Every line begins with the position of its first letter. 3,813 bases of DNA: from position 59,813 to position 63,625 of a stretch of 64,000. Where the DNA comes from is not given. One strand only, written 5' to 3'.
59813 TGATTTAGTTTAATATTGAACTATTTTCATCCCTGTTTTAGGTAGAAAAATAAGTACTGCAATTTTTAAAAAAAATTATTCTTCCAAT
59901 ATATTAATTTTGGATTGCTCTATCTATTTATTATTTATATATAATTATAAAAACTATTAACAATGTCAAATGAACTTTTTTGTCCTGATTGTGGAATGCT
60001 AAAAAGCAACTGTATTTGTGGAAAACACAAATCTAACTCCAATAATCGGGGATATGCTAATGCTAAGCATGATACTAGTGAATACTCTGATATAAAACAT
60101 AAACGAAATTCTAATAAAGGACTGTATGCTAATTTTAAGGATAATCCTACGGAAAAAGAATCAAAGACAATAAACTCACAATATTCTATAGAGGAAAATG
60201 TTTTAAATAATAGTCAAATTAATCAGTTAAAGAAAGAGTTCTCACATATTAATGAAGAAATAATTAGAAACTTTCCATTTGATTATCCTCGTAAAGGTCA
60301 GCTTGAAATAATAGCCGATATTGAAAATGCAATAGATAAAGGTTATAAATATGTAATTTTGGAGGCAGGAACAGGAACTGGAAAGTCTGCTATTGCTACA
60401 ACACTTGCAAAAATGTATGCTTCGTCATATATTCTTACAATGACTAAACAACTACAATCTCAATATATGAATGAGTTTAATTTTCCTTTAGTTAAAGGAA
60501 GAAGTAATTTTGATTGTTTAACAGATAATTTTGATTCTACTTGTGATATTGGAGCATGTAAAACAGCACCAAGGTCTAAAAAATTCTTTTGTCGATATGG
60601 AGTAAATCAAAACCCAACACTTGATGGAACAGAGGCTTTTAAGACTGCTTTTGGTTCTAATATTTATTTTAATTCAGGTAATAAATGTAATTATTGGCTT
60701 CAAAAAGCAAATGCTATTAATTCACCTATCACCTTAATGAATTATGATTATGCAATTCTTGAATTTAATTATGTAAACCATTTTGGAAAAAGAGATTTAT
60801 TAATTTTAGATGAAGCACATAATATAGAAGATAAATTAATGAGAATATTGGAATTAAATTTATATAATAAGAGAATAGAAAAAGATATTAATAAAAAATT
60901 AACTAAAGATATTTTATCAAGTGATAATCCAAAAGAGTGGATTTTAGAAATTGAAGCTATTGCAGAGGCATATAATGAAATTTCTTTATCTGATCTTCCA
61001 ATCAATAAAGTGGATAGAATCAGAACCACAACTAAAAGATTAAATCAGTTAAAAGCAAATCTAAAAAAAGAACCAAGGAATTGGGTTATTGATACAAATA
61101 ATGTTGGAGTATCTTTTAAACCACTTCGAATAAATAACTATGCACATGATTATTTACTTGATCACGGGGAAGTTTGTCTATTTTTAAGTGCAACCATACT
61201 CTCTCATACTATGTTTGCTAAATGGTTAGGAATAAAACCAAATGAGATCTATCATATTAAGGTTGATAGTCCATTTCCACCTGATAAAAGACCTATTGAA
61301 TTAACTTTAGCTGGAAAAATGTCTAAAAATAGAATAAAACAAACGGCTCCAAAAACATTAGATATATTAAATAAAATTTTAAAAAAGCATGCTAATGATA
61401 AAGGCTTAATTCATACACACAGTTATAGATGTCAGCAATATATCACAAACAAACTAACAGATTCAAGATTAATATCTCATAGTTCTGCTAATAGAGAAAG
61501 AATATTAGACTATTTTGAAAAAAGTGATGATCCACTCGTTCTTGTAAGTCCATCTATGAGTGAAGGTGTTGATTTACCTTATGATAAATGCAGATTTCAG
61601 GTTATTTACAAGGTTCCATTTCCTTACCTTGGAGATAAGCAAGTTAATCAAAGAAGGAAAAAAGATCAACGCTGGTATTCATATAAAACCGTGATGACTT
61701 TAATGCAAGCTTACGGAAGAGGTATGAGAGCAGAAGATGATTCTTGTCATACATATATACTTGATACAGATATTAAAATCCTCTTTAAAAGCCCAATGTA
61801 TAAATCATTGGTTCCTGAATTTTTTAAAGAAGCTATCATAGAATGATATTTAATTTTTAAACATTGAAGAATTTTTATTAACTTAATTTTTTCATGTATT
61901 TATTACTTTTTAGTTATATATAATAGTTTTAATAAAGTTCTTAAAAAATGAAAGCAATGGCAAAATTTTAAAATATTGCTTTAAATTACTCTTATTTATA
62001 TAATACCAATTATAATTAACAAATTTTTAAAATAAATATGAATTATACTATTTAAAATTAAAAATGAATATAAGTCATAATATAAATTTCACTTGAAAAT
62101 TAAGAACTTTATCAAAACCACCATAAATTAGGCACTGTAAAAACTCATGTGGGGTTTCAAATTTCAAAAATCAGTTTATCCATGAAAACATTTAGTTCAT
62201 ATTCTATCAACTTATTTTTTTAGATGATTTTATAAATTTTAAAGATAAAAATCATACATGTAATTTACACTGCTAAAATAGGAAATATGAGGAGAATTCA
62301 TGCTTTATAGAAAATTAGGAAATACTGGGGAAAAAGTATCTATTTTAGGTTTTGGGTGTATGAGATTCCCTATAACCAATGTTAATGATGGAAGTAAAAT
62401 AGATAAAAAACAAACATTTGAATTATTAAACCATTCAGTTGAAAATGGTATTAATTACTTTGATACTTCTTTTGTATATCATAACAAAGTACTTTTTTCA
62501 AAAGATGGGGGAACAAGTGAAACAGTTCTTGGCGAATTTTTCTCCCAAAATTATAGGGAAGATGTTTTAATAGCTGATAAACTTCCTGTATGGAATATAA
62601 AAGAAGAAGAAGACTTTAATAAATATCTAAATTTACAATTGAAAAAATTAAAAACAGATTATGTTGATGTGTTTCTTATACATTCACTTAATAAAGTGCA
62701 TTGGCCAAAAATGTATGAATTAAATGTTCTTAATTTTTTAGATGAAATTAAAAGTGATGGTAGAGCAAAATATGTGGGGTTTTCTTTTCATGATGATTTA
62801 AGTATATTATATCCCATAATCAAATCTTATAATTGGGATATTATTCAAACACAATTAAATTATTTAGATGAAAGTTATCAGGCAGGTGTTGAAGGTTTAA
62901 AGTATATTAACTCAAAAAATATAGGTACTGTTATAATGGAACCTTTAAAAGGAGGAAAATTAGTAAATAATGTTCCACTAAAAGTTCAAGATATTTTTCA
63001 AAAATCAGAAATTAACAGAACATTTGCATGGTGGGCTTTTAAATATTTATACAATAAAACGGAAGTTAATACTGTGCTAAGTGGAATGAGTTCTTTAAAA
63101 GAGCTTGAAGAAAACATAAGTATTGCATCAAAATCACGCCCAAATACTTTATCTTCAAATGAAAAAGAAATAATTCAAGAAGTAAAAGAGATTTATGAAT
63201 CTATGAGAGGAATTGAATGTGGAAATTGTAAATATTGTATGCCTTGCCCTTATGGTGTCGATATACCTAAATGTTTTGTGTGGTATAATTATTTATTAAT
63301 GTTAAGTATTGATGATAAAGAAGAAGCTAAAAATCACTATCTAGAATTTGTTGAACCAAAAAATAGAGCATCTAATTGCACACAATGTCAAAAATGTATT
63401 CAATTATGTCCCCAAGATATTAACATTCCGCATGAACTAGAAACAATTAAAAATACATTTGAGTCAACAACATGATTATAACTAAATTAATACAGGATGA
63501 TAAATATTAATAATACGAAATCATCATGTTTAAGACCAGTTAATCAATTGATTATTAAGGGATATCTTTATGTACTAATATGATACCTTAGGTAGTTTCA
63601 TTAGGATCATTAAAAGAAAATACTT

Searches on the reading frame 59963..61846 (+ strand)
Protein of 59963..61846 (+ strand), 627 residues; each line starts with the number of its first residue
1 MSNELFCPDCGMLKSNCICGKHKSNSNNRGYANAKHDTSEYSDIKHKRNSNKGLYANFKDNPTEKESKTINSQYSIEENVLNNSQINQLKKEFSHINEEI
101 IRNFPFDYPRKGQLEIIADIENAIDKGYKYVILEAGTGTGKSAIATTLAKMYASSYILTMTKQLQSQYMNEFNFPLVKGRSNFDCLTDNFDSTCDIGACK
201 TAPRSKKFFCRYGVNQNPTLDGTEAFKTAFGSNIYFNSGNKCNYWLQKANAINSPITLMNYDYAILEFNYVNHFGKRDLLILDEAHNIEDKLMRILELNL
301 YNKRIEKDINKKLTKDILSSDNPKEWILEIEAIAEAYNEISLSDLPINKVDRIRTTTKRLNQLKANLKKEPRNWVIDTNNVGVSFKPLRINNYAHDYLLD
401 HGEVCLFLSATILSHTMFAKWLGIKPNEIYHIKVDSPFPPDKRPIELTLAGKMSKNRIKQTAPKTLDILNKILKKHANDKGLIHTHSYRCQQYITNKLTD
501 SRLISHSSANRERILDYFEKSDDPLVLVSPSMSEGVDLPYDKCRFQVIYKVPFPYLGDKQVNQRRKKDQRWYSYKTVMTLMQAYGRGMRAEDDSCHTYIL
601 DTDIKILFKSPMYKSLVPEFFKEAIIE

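Call 3: search_protein_families(library=pfam, proteins=[window:59963-61846:+], max_evalue=0.1)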
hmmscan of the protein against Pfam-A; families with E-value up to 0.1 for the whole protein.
window:59963-61846:+ (627 aa): 6 families
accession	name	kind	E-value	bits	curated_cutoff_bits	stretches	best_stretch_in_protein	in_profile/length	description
PF13307.12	Helicase_C_2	-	1.6e-20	74.3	25.3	1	477-604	8-154/170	Helicase C-terminal domain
PF04851.21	ResIII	-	1.6e-09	38.3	22.5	1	109-296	4-147/164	Type III restriction enzyme, res subunit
PF06733.21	DEAD_2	-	8.5e-06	26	21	1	236-303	100-170/172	DEAD_2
PF00271.37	Helicase_C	-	0.00018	22.2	23.5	1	466-590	3-109/110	Helicase conserved C-terminal domain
PF00270.35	DEAD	-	0.00021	21.5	26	0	117-171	8-64/167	DEAD/DEAH box helicase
PF13401.12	AAA_22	-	0.0035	18.1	27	0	276-302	84-109/130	AAA domain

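Call 4: search_protein_families(library=padloc, proteins=[window:59963-61846:+], max_evalue=0.01)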
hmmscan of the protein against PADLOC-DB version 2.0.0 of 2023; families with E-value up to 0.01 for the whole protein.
window:59963-61846:+ (627 aa): 9 families
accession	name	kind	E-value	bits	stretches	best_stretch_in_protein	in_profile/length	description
PDLC01439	typeIV_DinG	-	7.5e-85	283.7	1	102-624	10-563/575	CAS-IV-A; associated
PDLC04986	PDC-S28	-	7.9e-14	48.9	1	531-612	397-478/831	-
PDLC01729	typeIV_DinG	-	2.4e-13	47.7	1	456-601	448-614/666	Csf4_0_IVA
PDLC04987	PDC-S28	-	2.2e-11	40.8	1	385-625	269-489/846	-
PDLC01321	typeIV_DinG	-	5.1e-06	23.6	1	271-369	180-272/559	CAS-IV-A; associated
PDLC01730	typeIV_DinG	-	5.8e-06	22.9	1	107-150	120-161/802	Csf4_1_IVA1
PDLC01007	typeIV_DinG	-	1.8e-05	21.5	1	271-368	241-334/676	CRISPR type AFERR-associated DEAD/DEAH-box helicase Csf4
PDLC01731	typeIV_DinG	-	0.00032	17.6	1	476-612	364-490/526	Csf4_2_IVA1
PDLC01252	Cas3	-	0.0073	13.8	0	277-384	113-211/324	CAS-I; effector_G3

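Call 5: search_protein_families(library=ncbifam, proteins=[window:59963-61846:+], max_evalue=0.01)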
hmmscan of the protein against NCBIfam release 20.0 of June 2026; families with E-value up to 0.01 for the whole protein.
window:59963-61846:+ (627 aa): 11 families
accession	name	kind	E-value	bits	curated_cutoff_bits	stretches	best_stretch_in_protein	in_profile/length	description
NF053712.1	repair_DEAH_YoaA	equivalog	3.5e-26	92.1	680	2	348-602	333-598/630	DNA repair helicase YoaA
NF005981.0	PRK08074.1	equivalog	7.2e-20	70.6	789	2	378-605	649-896/931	ATP-dependent DNA helicase DinG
TIGR01407.1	dinG_rel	hypoth_equivalog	2.6e-19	69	547.7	2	278-604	506-854/889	putative DnaQ family exonuclease/DinG family helicase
NF008729.0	PRK11747.1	equivalog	1.8e-16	59.8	598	2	385-602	445-679/703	ATP-dependent DNA helicase DinG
TIGR00604.1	rad3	subfamily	2.8e-10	39.5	246.95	1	532-602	595-674/706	DNA repair helicase (rad3)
TIGR03117.2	cas_csf4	equivalog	2.4e-07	29.4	400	0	99-172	119-196/800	type IV CRISPR-associated DEAD/DEAH-box helicase Csf4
NF005569.0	PRK07246.1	equivalog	4.2e-06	25.4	794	1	244-604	403-784/820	bifunctional DnaQ family exonuclease/ATP-dependent helicase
NF045503.1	repair_heli_XPB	equivalog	1e-05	24.3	610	1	441-547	381-488/548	DNA repair helicase XPB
NF003673.1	PRK05298.1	equivalog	5.9e-05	21.6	743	1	109-173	10-75/653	excinuclease ABC subunit UvrB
TIGR00631.1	uvrb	equivalog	0.0002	19.7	750.1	1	109-173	10-75/658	excinuclease ABC subunit UvrB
NF008521.0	PRK11448.1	equivalog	0.0073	14.3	729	0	59-148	367-453/1123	type I restriction-modification system endonuclease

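Call 43: find_homologous_proteins(query=window:59963-61846:+, max_evalue=1e-30)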
Query window:59963-61846:+ (627 aa): 1198 proteins with E <= 1e-30 among 8000 candidates; the best 120 are listed.
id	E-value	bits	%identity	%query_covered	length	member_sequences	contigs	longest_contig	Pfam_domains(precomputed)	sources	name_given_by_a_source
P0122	0.0e+0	1445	100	100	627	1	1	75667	PF06733.22,PF13307.13,PF04851.22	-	-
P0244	0.0e+0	1088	73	100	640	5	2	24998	PF06733.22,PF13307.13,PF04851.22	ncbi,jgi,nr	ncbi:MAG: ATP-dependent DNA helicase [Methanobrevibacter sp.]|jgi:Rad3-related DNA helicase|nr:ATP-d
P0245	0.0e+0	1083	75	100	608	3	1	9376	PF06733.22,PF13307.13,PF04851.22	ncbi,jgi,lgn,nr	ncbi:MAG: ATP-dependent DNA helicase [Methanobrevibacter sp.]|jgi:Rad3-related DNA helicase|nr:ATP-d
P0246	0.0e+0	1075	74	100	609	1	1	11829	PF06733.22,PF13307.13,PF04851.22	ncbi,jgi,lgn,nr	ncbi:MAG: ATP-dependent DNA helicase [Methanobrevibacter sp.]|jgi:Rad3-related DNA helicase|nr:ATP-d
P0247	0.0e+0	1010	70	100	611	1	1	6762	PF06733.22,PF13307.13,PF00271.38,PF04851.22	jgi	jgi:Rad3-related DNA helicase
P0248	1.0e-292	990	68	100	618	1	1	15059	PF06733.22,PF13307.13,PF04851.22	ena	-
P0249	6.5e-292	988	67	100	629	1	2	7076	PF06733.22,PF13307.13,PF04851.22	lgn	-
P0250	3.0e-291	986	68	100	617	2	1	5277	PF06733.22,PF13307.13,PF04851.22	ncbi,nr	ncbi:MAG: ATP-dependent DNA helicase [Methanobrevibacter sp.]|nr:ATP-dependent DNA helicase [Methano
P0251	1.3e-290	983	68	100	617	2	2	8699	PF06733.22,PF13307.13,PF04851.22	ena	-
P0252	2.3e-290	983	69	100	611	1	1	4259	PF13307.13,PF04851.22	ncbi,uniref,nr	ncbi:helicase C-terminal domain-containing protein [Methanobrevibacter filiformis]|uniref:Bifunction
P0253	3.3e-290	982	68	100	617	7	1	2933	PF06733.22,PF13307.13,PF04851.22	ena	-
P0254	2.2e-289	979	69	100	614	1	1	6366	PF06733.22,PF13307.13,PF04851.22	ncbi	-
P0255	3.9e-289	979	67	100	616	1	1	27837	PF06733.22,PF13307.13,PF00271.38,PF04851.22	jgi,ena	-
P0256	8.3e-289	977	67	100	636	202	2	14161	PF06733.22,PF13307.13,PF04851.22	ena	-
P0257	1.8e-287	973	68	100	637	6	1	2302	PF06733.22,PF13307.13,PF04851.22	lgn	-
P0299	9.5e-281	951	67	100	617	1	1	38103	PF13307.13,PF00271.38,PF04851.22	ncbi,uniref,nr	ncbi:helicase C-terminal domain-containing protein [Methanobrevibacter curvatus]|uniref:Bifunctional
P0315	5.5e-278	942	66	100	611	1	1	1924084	PF06733.22,PF13307.13,PF00271.38,PF04851.22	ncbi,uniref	ncbi:helicase C-terminal domain-containing protein [Methanobrevibacter sp. DSM 116169]|uniref:helica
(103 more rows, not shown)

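Call 44: find_encoding_contigs(protein=P0244, flank=10000, max_places=2)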
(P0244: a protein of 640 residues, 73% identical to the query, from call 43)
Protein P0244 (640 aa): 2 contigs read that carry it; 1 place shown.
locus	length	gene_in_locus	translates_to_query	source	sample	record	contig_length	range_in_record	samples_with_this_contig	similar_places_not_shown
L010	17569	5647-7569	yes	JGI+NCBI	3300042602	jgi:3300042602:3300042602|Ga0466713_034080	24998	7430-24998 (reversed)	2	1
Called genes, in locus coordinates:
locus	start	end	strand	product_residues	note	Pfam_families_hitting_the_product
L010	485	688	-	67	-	-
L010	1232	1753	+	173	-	PF02002:TFIIE_alpha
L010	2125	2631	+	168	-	PF01966:HD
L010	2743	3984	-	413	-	-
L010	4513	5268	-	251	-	PF01026:TatD_DNase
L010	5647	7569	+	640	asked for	PF04851:ResIII (faint), PF06733:DEAD_2 (weak), PF13307:Helicase_C_2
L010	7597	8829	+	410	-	PF01134:GIDA (faint), PF03486:HI0933_like, PF07992:Pyr_redox_2, PF13454:NAD_binding_9 (faint), PF13738:Pyr_redox_3 (weak), PF22780:HI0933_like_1st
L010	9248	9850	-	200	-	PF05175:MTS, PF07669:Eco57I (weak), PF02475:TRM5-TYW2_MTfase (weak), PF03602:Cons_hypoth95 (faint), PF06325:PrmA, PF10294:Methyltransf_16 (weak), PF13847:Methyltransf_31, PF13649:Methyltransf_25 (weak), +2 more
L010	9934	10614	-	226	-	PF02463:SMC_N (weak), PF00005:ABC_tran, PF13304:AAA_21 (faint)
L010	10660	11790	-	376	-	PF12704:MacB_PCD, PF02687:FtsX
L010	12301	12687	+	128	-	PF00571:CBS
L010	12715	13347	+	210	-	-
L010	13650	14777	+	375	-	PF01041:DegT_DnrJ_EryC1, PF00155:Aminotran_1_2, PF00266:Aminotran_5, PF01053:Cys_Met_Meta_PP, PF01212:Beta_elim_lyase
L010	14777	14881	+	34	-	-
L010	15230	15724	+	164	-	PF26694:DUF8233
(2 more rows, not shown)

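Call 45: find_encoding_contigs(protein=P0246, flank=10000, max_places=2)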
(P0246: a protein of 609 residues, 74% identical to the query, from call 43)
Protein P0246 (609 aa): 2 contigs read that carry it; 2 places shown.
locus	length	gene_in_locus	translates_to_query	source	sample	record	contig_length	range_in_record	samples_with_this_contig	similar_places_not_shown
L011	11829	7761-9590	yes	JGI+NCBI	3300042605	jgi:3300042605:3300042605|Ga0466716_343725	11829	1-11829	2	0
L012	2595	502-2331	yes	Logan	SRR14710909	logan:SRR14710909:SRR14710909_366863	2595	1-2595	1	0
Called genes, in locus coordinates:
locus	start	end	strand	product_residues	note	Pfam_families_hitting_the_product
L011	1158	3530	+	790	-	PF02765:POT1 (faint), PF16900:REPA_OB_2 (weak), PF01336:tRNA_anti-codon, PF01336:tRNA_anti-codon (weak), PF16900:REPA_OB_2 (weak), PF17244:CDC24_OB3 (weak), PF01336:tRNA_anti-codon (weak), PF08646:Rep_fac-A_C, +4 more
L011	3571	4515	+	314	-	PF12826:HHH_2 (weak), PF14520:HHH_5 (weak), PF00154:RecA_N, PF08423:Rad51, PF13481:AAA_25, PF06745:ATPase (weak)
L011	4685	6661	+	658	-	PF14697:Fer4_21 (faint), PF12831:FAD_oxidored (weak), PF12837:Fer4_6 (faint), PF00037:Fer4 (weak), PF12797:Fer4_2 (weak), PF07992:Pyr_redox_2 (weak), PF13187:Fer4_9 (weak), PF13237:Fer4_10 (weak), +3 more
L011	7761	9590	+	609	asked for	PF04851:ResIII, PF06733:DEAD_2 (weak), PF13307:Helicase_C_2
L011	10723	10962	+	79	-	-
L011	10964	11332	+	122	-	PF10049:DUF2283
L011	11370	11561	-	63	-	-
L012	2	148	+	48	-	?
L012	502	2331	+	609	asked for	PF04851:ResIII, PF06733:DEAD_2 (weak), PF13307:Helicase_C_2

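Call 46: find_encoding_contigs(protein=P0315, flank=10000, max_places=1)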
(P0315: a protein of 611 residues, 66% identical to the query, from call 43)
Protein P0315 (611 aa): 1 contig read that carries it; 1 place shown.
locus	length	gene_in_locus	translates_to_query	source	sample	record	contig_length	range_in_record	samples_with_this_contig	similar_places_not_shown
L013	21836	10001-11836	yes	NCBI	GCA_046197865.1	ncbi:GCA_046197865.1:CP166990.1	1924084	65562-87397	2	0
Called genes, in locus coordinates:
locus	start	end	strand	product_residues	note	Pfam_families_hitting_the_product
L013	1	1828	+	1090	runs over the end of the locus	PF00133:tRNA-synt_1, PF09334:tRNA-synt_1g, PF01406:tRNA-synt_1e (weak), PF01921:tRNA-synt_1f (weak), PF08264:Anticodon_1, PF19302:DUF5915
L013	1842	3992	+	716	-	PF18072:FGAR-AT_linker, PF00586:AIRS, PF02769:AIRS_C, PF00586:AIRS, PF02769:AIRS_C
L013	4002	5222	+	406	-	PF03453:MoeA_N, PF00994:MoCF_biosynth, PF03454:MoeA_C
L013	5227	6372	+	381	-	PF02163:Peptidase_M50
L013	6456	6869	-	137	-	PF02915:Rubrerythrin, PF00210:Ferritin (faint)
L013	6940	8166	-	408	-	PF00753:Lactamase_B, PF19583:ODP, PF00258:Flavodoxin_1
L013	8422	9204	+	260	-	PF01022:HTH_5, PF02830:V4R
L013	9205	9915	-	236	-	PF00590:TP_methylase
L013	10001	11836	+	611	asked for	PF04851:ResIII (weak), PF06733:DEAD_2 (weak), PF00271:Helicase_C (weak), PF13307:Helicase_C_2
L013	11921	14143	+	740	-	PF24677:DUF7657, PF24672:DUF7654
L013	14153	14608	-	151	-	PF00583:Acetyltransf_1, PF13673:Acetyltransf_10, PF13508:Acetyltransf_7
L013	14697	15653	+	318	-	PF01435:Peptidase_M48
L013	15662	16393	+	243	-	PF08704:GCD14, PF01135:PCMT, PF13847:Methyltransf_31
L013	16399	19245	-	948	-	PF00133:tRNA-synt_1, PF01406:tRNA-synt_1e (faint), PF09334:tRNA-synt_1g, PF13603:tRNA-synt_1_2 (weak), PF09334:tRNA-synt_1g, PF08264:Anticodon_1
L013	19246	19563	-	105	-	PF03091:CutA1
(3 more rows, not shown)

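Call 47: find_encoding_contigs(protein=P0299, flank=10000, max_places=1)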
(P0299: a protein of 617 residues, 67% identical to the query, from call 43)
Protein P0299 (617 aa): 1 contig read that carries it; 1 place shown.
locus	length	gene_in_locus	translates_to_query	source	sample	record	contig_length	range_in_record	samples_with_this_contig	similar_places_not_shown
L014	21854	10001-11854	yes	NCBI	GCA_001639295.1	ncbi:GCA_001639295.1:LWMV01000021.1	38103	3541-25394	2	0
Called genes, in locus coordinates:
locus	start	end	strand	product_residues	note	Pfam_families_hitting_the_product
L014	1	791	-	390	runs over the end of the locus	PF02441:Flavoprotein, PF04127:DFP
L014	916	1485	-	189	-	-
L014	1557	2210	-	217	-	-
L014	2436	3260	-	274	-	PF00800:PDT, PF01842:ACT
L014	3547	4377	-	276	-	PF02361:CbiQ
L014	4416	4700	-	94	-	PF13190:PDGLE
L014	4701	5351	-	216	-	PF01891:CbiM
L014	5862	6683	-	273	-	PF00571:CBS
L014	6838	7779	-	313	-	PF00571:CBS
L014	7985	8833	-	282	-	-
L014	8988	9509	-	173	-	PF01242:PTPS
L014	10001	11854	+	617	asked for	PF00271:Helicase_C (faint), PF04851:ResIII, PF13307:Helicase_C_2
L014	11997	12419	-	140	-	PF13463:HTH_27 (faint), PF13412:HTH_24 (faint), PF25212:HVO_A0114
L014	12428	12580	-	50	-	-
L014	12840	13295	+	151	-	PF22381:Staph_reg_Sar_Rot, PF01047:MarR, PF12802:MarR_2, PF13463:HTH_27 (weak)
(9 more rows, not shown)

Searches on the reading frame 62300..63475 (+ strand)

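Call 20: search_protein_families(library=pfam, proteins=[window:62300-63475:+], max_evalue=0.0001)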
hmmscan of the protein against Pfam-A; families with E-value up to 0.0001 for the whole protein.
window:62300-63475:+ (391 aa): 4 families
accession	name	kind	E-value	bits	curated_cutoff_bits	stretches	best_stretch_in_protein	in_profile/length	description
PF00248.27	Aldo_ket_red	-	1.4e-33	116.6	24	1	16-277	2-275/291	Aldo/keto reductase family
PF13187.11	Fer4_9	-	5.7e-06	26.7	27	1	307-373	2-50/52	4Fe-4S dicluster domain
PF13746.11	Fer4_18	-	1e-05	26.1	27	0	351-380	52-81/114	4Fe-4S dicluster domain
PF13534.11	Fer4_17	-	3.4e-05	24.7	22.2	1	306-375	1-61/61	4Fe-4S dicluster domain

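Call 98: search_protein_families(library=padloc, proteins=[window:62300-63475:+], max_evalue=0.00001)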
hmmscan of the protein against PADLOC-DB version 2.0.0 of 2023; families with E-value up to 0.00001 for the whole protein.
window:62300-63475:+ (391 aa): 0 families
